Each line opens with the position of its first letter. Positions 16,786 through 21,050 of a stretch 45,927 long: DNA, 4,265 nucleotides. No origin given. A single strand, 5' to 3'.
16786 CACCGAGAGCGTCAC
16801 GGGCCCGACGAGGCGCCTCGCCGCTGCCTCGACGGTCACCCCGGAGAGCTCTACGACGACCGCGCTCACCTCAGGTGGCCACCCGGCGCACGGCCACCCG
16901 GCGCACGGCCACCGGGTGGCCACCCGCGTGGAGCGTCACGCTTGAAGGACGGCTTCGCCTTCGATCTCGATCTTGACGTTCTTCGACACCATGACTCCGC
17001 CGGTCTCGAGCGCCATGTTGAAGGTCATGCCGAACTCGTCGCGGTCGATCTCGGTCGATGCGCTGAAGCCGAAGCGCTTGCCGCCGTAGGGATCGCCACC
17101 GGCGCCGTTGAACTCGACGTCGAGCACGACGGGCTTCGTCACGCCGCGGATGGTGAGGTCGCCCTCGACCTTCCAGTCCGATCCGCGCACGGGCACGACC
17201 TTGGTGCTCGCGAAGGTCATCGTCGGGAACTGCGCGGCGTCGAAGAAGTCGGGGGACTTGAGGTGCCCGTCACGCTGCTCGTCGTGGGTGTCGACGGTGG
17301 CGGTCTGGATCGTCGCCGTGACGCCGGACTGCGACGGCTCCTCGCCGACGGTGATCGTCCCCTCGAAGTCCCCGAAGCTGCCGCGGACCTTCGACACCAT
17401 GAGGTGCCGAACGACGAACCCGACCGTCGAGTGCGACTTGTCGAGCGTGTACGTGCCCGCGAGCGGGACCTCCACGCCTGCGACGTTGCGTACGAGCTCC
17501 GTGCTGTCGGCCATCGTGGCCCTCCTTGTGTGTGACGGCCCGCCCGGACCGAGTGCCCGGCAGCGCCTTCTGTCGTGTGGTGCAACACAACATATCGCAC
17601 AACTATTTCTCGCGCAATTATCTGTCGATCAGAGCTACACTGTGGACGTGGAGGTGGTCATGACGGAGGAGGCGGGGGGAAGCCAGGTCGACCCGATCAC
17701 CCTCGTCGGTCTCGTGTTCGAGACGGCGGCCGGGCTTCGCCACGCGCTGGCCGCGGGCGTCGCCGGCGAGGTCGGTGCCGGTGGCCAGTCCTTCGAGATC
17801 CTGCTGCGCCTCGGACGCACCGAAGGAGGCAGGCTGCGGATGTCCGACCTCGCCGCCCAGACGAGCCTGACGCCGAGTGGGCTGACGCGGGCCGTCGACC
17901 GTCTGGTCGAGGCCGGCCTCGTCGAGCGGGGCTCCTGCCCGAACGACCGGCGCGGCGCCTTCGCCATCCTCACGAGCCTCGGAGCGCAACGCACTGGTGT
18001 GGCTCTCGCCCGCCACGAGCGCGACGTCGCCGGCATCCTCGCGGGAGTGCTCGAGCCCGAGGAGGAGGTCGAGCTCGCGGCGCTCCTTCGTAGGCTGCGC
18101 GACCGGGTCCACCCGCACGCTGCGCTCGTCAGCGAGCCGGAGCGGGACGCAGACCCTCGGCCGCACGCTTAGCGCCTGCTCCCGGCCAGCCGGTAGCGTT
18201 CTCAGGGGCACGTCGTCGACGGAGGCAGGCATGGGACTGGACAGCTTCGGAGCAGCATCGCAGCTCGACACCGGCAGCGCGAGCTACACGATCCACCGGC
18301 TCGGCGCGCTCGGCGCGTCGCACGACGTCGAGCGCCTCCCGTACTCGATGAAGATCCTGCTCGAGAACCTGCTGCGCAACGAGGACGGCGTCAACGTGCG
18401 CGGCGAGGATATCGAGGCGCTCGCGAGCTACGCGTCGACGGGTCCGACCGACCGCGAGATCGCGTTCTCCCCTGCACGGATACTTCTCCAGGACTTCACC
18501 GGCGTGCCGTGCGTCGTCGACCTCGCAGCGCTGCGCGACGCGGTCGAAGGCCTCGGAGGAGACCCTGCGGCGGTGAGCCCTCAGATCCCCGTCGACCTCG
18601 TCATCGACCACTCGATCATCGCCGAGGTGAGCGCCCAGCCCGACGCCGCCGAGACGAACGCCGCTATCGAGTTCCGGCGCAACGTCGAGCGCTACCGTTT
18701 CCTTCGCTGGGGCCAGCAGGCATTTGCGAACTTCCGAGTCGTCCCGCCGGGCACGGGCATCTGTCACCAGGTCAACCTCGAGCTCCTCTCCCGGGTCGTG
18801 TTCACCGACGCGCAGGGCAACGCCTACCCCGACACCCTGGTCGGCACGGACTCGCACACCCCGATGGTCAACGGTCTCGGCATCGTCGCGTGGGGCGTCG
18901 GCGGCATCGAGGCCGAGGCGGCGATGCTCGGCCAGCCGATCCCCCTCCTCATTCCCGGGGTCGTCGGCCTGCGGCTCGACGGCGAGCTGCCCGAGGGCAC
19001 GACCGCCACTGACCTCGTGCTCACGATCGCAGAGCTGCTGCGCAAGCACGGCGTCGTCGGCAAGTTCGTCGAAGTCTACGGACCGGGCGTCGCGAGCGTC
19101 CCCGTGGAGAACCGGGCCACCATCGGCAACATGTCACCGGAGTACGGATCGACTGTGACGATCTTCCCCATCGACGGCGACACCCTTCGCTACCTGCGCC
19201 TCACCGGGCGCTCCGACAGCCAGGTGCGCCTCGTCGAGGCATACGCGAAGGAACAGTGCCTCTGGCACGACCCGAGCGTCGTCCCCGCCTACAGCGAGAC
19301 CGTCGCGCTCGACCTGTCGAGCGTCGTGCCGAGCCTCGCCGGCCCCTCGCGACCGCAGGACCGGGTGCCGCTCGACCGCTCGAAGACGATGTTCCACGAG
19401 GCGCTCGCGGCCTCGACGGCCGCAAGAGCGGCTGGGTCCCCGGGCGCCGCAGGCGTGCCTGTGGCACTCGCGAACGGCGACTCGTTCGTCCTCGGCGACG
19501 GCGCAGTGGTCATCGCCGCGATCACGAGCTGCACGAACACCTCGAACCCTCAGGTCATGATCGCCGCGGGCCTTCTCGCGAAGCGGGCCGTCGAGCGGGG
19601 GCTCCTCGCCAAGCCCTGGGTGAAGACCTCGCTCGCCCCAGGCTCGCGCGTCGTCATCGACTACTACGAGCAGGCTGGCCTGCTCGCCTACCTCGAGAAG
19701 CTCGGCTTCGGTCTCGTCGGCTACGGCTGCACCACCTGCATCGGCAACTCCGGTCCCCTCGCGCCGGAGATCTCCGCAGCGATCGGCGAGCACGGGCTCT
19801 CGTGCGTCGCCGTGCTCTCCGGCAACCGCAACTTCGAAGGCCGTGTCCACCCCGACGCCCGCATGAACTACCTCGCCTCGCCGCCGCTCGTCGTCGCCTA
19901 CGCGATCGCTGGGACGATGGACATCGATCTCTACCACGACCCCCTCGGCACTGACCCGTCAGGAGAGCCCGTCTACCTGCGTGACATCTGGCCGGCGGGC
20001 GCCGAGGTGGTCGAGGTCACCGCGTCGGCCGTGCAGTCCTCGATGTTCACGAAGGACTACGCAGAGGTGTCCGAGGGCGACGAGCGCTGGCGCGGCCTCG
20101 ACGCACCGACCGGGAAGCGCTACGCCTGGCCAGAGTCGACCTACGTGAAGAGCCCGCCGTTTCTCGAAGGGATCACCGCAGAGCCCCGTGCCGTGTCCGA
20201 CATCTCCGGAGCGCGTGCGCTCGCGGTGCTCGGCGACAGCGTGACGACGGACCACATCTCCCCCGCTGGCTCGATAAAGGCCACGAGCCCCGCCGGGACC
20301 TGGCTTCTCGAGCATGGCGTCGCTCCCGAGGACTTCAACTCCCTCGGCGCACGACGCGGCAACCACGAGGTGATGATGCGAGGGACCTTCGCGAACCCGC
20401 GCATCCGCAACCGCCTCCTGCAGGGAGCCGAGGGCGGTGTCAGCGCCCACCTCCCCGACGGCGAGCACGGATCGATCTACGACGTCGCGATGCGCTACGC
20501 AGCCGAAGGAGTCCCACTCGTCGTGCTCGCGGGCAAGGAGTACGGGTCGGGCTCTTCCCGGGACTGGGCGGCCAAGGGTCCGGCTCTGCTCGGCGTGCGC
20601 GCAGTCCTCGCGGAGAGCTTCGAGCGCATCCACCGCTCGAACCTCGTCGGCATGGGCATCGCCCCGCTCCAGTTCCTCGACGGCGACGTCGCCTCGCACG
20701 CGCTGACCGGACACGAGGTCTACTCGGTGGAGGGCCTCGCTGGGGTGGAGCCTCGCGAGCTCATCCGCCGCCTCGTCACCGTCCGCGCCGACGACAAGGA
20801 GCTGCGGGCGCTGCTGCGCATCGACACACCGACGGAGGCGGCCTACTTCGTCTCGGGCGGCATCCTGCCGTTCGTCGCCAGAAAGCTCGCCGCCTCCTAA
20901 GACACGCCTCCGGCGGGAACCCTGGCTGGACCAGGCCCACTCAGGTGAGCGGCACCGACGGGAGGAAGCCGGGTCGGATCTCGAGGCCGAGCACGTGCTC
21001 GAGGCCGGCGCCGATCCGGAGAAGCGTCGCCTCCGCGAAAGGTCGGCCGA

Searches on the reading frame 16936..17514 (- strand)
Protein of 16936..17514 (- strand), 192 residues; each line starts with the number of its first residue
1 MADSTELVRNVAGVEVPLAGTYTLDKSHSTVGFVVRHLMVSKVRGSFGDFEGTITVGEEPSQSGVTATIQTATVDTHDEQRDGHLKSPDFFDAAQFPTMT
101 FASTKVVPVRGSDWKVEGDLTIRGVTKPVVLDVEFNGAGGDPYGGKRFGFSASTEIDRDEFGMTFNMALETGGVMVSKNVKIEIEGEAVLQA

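Call 25: search_protein_families(library=pfam, proteins=[window:16936-17514:-], max_evalue=0.001)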
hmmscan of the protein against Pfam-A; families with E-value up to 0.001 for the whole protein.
window:16936-17514:- (192 aa): 1 family
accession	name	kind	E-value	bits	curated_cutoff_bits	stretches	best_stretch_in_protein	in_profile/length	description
PF04264.18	YceI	-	3.3e-55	187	23.7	1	22-188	1-150/150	YceI-like domain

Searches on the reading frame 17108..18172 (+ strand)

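Call 25: search_protein_families(library=pfam, proteins=[window:17108-18172:+], max_evalue=0.001)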
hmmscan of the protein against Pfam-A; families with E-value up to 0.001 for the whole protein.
window:17108-18172:+ (354 aa): 5 families
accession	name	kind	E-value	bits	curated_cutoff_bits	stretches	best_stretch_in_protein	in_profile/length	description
PF12802.13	MarR_2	-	5.7e-13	49.3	27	1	227-282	6-60/61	MarR family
PF01047.28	MarR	-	1.5e-10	41.3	24.6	1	228-282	5-57/59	MarR family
PF13412.12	HTH_24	-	4.5e-05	23.4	21.9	1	240-273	15-48/48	Winged helix-turn-helix DNA-binding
PF09339.16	HTH_IclR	-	0.00058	20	22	1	230-274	7-50/52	IclR helix-turn-helix domain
PF13545.12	HTH_Crp_2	-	0.00092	19.6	27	0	231-275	6-56/70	Crp-like helix-turn-helix domain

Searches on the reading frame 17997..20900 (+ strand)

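Call 25: search_protein_families(library=pfam, proteins=[window:17997-20900:+], max_evalue=0.001)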
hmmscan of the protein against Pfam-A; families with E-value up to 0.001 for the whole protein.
window:17997-20900:+ (967 aa): 2 families
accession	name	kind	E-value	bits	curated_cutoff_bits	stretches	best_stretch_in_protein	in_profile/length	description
PF00330.25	Aconitase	-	7.3e-157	523.5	28.7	1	152-639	13-463/463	Aconitase family (aconitate hydratase)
PF00694.25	Aconitase_C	-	4.9e-40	137.3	22.8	1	772-894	7-129/131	Aconitase C-terminal domain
